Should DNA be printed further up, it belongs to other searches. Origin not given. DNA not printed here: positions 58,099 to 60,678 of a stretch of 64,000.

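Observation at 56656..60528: Tandem paralogous lipoproteins built from a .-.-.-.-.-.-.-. / Y_Y_Y-like repeat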

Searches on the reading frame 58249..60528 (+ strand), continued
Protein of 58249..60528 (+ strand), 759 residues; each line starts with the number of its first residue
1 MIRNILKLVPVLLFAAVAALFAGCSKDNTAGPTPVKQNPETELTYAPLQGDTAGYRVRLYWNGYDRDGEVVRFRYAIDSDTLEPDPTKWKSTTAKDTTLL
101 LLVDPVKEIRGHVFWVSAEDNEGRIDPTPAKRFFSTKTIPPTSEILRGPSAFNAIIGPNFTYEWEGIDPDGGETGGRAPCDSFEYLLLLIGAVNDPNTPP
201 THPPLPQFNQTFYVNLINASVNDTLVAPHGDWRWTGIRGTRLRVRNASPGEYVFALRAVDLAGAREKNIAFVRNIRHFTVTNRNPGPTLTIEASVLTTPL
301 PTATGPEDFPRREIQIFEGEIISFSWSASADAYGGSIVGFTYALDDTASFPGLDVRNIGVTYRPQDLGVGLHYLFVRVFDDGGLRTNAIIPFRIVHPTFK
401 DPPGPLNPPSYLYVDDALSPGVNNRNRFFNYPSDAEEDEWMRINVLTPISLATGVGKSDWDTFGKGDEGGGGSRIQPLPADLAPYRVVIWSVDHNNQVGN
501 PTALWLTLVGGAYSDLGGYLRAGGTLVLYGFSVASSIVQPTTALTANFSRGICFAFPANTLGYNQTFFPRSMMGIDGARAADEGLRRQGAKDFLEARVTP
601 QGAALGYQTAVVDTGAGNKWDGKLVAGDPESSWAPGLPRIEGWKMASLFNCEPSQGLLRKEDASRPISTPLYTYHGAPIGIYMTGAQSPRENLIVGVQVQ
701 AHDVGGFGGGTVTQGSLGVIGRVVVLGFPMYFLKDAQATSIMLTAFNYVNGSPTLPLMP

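Call 61: find_homologous_proteins(query=A4, max_evalue=1e-10)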
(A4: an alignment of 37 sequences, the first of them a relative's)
Query A4 (37 sequences) (762 aa, profile of the alignment): 175 proteins with E <= 1e-10 among 8000 candidates; the best 120 are listed.
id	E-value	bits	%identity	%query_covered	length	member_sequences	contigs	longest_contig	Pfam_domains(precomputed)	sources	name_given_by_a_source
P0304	3.4e-167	576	100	100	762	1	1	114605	-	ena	-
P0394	6.9e-165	568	31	97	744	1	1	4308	-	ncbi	-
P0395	3.4e-164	566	32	98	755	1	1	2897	-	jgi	jgi:hypothetical protein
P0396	1.6e-160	554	44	97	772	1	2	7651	-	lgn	-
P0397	1.8e-159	550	59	97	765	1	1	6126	-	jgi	-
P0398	1.8e-159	550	48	99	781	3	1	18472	-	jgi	jgi:hypothetical protein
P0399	1.5e-158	547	41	97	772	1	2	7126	-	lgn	-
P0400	4.6e-158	546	62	96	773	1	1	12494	-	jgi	-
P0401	2.4e-157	543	33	99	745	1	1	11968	-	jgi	jgi:hypothetical protein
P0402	3.3e-157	543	46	99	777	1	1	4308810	-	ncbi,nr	ncbi:MAG: hypothetical protein JSW58_01570 [Candidatus Latescibacterota bacterium]|nr:MAG: hypotheti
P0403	4.3e-157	543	44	99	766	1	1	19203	-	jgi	jgi:hypothetical protein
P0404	4.3e-157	543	44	95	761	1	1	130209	-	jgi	jgi:hypothetical protein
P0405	1.3e-156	541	46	99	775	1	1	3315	-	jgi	jgi:hypothetical protein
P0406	1.5e-156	541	50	98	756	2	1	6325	-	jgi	jgi:hypothetical protein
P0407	1.6e-156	541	31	96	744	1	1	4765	-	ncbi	-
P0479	1.7e-146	507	31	96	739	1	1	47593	-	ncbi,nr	ncbi:MAG: hypothetical protein NTW97_05850 [Candidatus Krumholzibacteria bacterium]|nr:hypothetical 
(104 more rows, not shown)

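Call 62: find_encoding_contigs(protein=P0402, flank=10000, max_places=1)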
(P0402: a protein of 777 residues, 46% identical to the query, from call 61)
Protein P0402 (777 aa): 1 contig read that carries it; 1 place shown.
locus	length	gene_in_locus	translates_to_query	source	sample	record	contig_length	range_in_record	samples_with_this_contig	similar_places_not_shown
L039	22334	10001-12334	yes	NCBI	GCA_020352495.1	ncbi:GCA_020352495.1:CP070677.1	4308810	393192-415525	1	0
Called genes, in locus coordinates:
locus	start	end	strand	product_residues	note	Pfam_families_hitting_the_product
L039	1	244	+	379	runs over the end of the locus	PF00108:Thiolase_N, PF22691:Thiolase_C_1, PF02803:Thiolase_C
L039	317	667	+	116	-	-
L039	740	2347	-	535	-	PF00496:SBP_bac_5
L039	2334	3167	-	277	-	PF00535:Glycos_transf_2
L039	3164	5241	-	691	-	PF02787:CPSase_L_D3, PF25596:CPSase_L_D1, PF02222:ATP-grasp (weak), PF02786:CPSase_L_D2, PF15632:ATPgrasp_Ter (weak), PF02142:MGS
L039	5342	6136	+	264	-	-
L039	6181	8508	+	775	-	-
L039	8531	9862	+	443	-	-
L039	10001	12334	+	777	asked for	-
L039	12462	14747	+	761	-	-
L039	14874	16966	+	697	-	-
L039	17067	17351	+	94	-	PF03143:GTP_EFTU_D3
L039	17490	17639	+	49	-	PF00471:Ribosomal_L33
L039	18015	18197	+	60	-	PF00584:SecE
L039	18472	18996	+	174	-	PF02357:NusG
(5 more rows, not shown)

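Call 63: find_encoding_contigs(protein=P0479, flank=10000, max_places=1)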
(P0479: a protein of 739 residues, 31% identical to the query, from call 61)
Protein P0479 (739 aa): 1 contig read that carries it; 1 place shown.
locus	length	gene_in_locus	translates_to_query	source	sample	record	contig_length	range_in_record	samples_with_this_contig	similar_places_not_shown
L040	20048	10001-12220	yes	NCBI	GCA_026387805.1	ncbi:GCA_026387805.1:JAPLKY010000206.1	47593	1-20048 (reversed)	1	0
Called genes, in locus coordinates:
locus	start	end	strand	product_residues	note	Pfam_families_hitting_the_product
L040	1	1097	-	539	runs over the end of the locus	PF04055:Radical_SAM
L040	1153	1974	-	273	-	PF13444:Acetyltransf_5 (faint), PF21926:FeeM (weak)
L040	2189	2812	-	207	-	-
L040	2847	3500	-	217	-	-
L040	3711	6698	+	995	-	PF13860:FlgD_ig (weak), PF18962:Por_Secre_tail (weak)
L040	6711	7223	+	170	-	PF00963:Cohesin (weak)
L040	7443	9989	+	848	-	-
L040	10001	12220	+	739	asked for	-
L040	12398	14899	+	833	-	-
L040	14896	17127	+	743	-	-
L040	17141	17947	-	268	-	PF06167:Peptidase_M90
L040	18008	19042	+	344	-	PF22842:Pel9A-like_beta_helix (faint), PF05048:NosD, PF13229:Beta_helix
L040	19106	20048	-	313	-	PF02661:Fic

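Call 68: find_related_loci(query=A5, collection=metagenome_contigs, flank=10000)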
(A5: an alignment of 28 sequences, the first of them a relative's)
Query A5 (762 aa) in metagenome_contigs; peptide patterns used: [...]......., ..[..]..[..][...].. (x = any residue, [..] = any of these).
316 stretches matched a pattern; 129 encode a relative of the query (tblastn E <= 1e-3); the best 80 are kept; 76 distinct loci.
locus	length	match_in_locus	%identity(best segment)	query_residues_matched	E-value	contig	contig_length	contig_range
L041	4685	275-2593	45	3-757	0e+0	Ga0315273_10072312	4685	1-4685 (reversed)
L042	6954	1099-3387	46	3-752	0e+0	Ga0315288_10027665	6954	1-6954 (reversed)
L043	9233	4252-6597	44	1-762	0e+0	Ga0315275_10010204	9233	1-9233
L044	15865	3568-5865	45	10-757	0e+0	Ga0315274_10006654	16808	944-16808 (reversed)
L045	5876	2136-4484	44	1-762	0e+0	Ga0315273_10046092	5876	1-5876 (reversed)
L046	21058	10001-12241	46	21-752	0e+0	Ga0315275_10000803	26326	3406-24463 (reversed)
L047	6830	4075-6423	44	1-754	0e+0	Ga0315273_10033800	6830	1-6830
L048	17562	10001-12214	45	21-756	0e+0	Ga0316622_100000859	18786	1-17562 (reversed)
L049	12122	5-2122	46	62-754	0e+0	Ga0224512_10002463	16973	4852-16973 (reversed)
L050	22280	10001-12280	44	1-754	0e+0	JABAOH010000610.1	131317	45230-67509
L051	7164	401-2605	44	21-752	0e+0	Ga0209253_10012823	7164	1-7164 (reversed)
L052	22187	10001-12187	43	28-754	0e+0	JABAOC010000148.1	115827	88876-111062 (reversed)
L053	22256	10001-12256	42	9-759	0e+0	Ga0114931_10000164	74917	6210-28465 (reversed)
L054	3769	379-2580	42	21-755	0e+0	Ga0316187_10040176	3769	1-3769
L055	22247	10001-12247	43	10-754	3e-179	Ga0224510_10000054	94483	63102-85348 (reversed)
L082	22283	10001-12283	43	1-752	0e+0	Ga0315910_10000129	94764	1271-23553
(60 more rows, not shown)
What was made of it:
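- Tried and rejected: It was repeated with the closer alignment A5 (call 68).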

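Call 74: search_protein_families(library=pfam, proteins=[L053:1327-4002:+, L048:664-3795:+, L082:4641-7712:+, L046:332-3919:+, L053:8597-9910:+, L046:12514-14457:+, L041:2806-4683:+, L053:4417-6249:+, L040:7443-9986:+], max_evalue=0.1)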
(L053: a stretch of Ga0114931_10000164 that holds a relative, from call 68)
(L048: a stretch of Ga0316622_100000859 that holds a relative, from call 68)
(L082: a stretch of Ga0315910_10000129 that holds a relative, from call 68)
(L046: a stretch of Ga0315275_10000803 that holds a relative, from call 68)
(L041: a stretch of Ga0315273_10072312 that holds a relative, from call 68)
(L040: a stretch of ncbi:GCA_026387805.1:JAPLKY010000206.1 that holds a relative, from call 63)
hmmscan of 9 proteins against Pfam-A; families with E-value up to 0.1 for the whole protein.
L053:1327-4002:+ (892 aa): 3 families
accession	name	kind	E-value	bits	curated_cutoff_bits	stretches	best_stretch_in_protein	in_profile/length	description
PF18962.6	Por_Secre_tail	-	1.2e-08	35.6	27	1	808-889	2-74/75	Secretion system C-terminal sorting domain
PF13860.13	FlgD_ig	-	1.3e-08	35.1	27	1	816-879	10-75/79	FlgD Ig-like domain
PF13585.12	CHU_C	-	1.2e-05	25.8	27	1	812-886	14-80/86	CHU_C Type IX secretion signal domain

L048:664-3795:+ (1044 aa): 3 families
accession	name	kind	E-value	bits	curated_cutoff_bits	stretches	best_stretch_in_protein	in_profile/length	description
PF13860.13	FlgD_ig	-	1.1e-07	32.1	27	1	970-1031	14-75/79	FlgD Ig-like domain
PF18962.6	Por_Secre_tail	-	1.4e-06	28.9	27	1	960-1041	2-74/75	Secretion system C-terminal sorting domain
PF13585.12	CHU_C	-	0.00096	19.7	27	1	976-1038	25-80/86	CHU_C Type IX secretion signal domain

L082:4641-7712:+ (1024 aa): 3 families
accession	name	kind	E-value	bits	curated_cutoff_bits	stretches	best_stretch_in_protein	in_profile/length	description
PF13860.13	FlgD_ig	-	1.1e-09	38.6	27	1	961-1010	25-74/79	FlgD Ig-like domain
PF18962.6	Por_Secre_tail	-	1e-07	32.6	27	1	941-1021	2-74/75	Secretion system C-terminal sorting domain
PF13585.12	CHU_C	-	2.1e-05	25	27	1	959-1018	27-80/86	CHU_C Type IX secretion signal domain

L046:332-3919:+ (1196 aa): 3 families
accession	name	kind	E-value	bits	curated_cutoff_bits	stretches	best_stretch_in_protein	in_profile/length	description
PF13860.13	FlgD_ig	-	5.9e-08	33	27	1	1129-1184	23-76/79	FlgD Ig-like domain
PF18962.6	Por_Secre_tail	-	1.5e-07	32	27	1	1111-1193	2-74/75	Secretion system C-terminal sorting domain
PF13585.12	CHU_C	-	2.2e-06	28.1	27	1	1121-1190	20-80/86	CHU_C Type IX secretion signal domain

L053:8597-9910:+ (438 aa): 2 families
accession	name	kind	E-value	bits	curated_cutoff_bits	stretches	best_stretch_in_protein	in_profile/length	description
PF13585.12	CHU_C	-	3.5e-07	30.7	27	1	371-425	23-73/86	CHU_C Type IX secretion signal domain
PF13860.13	FlgD_ig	-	0.0055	17.1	27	1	377-427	25-78/79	FlgD Ig-like domain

L046:12514-14457:+ (648 aa): 3 families
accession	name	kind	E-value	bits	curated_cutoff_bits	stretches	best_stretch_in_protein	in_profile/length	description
PF00082.27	Peptidase_S8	-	5.6e-35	121.5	21.8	1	243-513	1-288/288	Subtilase family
PF13860.13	FlgD_ig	-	6.1e-09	36.2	27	1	577-634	18-75/79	FlgD Ig-like domain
PF13585.12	CHU_C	-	0.078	13.5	27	0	583-640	28-79/86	CHU_C Type IX secretion signal domain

L041:2806-4683:+ (626 aa): 2 families
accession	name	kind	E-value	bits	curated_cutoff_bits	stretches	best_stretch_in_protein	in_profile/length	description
PF00082.27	Peptidase_S8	-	2e-39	136.1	21.8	1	222-492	1-288/288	Subtilase family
PF13860.13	FlgD_ig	-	7.3e-06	26.3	27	1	569-617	25-73/79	FlgD Ig-like domain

L053:4417-6249:+ (611 aa): 0 families

L040:7443-9986:+ (848 aa): 0 families

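Call 82: fold_search(model_id=the predicted structure, library=pdb)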
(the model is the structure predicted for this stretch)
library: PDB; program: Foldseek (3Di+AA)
matches with E <= 10: 1828; with E <= 0.001: 277
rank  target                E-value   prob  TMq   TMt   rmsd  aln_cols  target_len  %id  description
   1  6xi1_AAA              2.1e-09  1.00  0.11  0.17  21.7       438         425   10  Crystal structure of tetra-tandem repeat in extending RTX adhesin from Aeromonas hydrophila (released 2020-10-14)
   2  7tyk_A                5.0e-09  1.00  0.12  0.12  17.9       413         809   13  Cryo-EM Structure of insulin receptor-related receptor (IRR) in apo-state captured at pH 7. The 3D refinement was appl (released 2023-02-15)
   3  7v3p_A                1.6e-08  1.00  0.12  0.12  20.0       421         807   11  Cryo-EM structure of the IGF1R/insulin complex (released 2022-08-17)
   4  7ndg_B                3.3e-08  1.00  0.12  0.25  18.7       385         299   12  Cryo-EM structure of the ternary complex between Netrin-1, Neogenin and Repulsive Guidance Molecule B (released 2021-03-31)
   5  2yn5_B                5.1e-08  1.00  0.16  0.28  12.0       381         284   11  Structural insight into the giant calcium-binding adhesin SiiE: implications for the adhesion of Salmonella enterica t (released 2013-04-03)
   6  2yn5_A                5.3e-08  1.00  0.16  0.29  12.2       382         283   11  Structural insight into the giant calcium-binding adhesin SiiE: implications for the adhesion of Salmonella enterica t (released 2013-04-03)
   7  7sqc_T3               6.6e-08  1.00  0.14  0.25  14.4       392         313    9  Ciliary C1 central pair apparatus isolated from Chlamydomonas reinhardtii (released 2022-04-13)
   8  2yn3_A                7.4e-08  1.00  0.17  0.32  10.7       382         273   11  Structural insight into the giant calcium-binding adhesin SiiE: implications for the adhesion of Salmonella enterica t (released 2013-04-03)
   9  7som_D                8.7e-08  1.00  0.13  0.08  18.8       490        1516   12  Ciliary C2 central pair apparatus isolated from Chlamydomonas reinhardtii (released 2022-04-13)
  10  8cka_B                9.8e-08  1.00  0.13  0.19  21.5       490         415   11  Deinococcus radidurans HPI S-layer (released 2023-04-19)
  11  5e4s                  1.4e-07  1.00  0.16  0.31  13.9       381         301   12  Crystal structure of mouse CNTN4 FN1-FN3 domains (released 2016-08-31)
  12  7sqc_F0               1.4e-07  1.00  0.15  0.30  15.2       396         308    8  Ciliary C1 central pair apparatus isolated from Chlamydomonas reinhardtii (released 2022-04-13)
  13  7stz_D                1.4e-07  1.00  0.11  0.16  19.4       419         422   13  Crystal Structure of Human E-cadherin EC1-5 bound by mouse monoclonal antibody Fab mAb-1_19A11 (released 2022-01-26)
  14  7q62_A                1.4e-07  1.00  0.12  0.09  16.2       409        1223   10  Structure of TEV cleaved A2ML1 dimer (A2ML1-TT dimer) (released 2022-04-20)
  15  7q60                  1.6e-07  1.00  0.11  0.08  16.6       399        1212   11  Structure of TEV cleaved A2ML1 (A2ML1-TE) (released 2022-04-20)
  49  6e57_D                1.1e-06  1.00  0.11  0.17  20.9       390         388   12  Bacteroides ovatus mixed-linkage glucan utilization locus (MLGUL) SGBP-B in complex with mixed-linkage heptasaccharide (released 2019-05-29)
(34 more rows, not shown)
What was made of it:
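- Closest known: Bacteroidota surface lipoproteins with Ig-like stalks. Same: Foldseek lists SGBP-B 6e57 among the matches (call 82).
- Foldseek lists adhesin, FN3 and S-layer arrays, and the Bacteroides SGBP-B lipoprotein 6e57 (call 82).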
